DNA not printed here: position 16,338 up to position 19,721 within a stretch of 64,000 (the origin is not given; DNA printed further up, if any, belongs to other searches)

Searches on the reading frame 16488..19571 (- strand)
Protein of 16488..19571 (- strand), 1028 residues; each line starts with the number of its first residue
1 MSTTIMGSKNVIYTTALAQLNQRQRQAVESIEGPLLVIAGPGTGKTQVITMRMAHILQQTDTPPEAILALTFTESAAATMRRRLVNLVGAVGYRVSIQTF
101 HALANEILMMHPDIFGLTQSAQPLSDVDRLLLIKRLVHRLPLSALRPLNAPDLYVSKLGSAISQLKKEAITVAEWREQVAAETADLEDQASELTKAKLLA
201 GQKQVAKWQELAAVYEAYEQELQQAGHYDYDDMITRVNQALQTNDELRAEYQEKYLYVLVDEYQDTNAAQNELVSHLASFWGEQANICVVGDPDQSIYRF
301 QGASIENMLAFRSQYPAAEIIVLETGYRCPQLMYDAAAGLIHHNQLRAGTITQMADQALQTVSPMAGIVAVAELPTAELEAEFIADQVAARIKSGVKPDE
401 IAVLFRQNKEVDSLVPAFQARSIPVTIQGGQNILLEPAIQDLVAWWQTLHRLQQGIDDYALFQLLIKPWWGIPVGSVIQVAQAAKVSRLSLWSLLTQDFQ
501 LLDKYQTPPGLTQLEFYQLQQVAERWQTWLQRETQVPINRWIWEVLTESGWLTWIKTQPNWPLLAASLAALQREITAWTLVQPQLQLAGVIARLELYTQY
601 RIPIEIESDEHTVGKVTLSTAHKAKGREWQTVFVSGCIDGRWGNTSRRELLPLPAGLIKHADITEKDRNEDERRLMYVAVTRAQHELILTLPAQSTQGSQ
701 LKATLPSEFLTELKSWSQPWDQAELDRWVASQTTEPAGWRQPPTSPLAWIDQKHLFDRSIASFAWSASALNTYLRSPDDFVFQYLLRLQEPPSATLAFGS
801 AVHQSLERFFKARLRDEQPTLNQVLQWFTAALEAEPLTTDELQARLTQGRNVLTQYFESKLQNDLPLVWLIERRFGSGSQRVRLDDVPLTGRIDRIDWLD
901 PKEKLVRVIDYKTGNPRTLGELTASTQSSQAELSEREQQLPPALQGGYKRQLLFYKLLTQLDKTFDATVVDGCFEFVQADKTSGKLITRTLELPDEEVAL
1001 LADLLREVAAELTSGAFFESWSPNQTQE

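Call 9: search_protein_families(library=pfam, proteins=[window:16488-19571:-], max_evalue=0.001)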
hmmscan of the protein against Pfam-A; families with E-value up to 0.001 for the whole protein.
window:16488-19571:- (1028 aa): 8 families
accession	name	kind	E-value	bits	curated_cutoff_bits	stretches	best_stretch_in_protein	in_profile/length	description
PF00580.27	UvrD-helicase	-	5.6e-71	239.8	23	1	20-316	1-271/271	UvrD/REP helicase N-terminal domain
PF13361.12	UvrD_C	-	5.9e-28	98.7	25.6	2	610-691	281-347/350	UvrD-like helicase C-terminal domain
PF12705.13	PDDEXK_1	-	8.5e-26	91.8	22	1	765-1018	2-229/247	PD-(D/E)XK nuclease superfamily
PF13245.12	AAA_19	-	2.9e-22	79.7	25.1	1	24-300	1-133/134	AAA domain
PF13538.12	UvrD_C_2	-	2e-11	44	27.4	1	662-689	24-51/52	UvrD-like helicase C-terminal domain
PF21445.3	ADDB_N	-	7.4e-08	32.4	26.6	1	39-279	4-222/290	ADDB, N-terminal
PF13086.12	AAA_11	-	2.1e-06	28.1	27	1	19-295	1-249/257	AAA domain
PF13604.12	AAA_30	-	9.9e-05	22.6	27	0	19-83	1-65/191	AAA domain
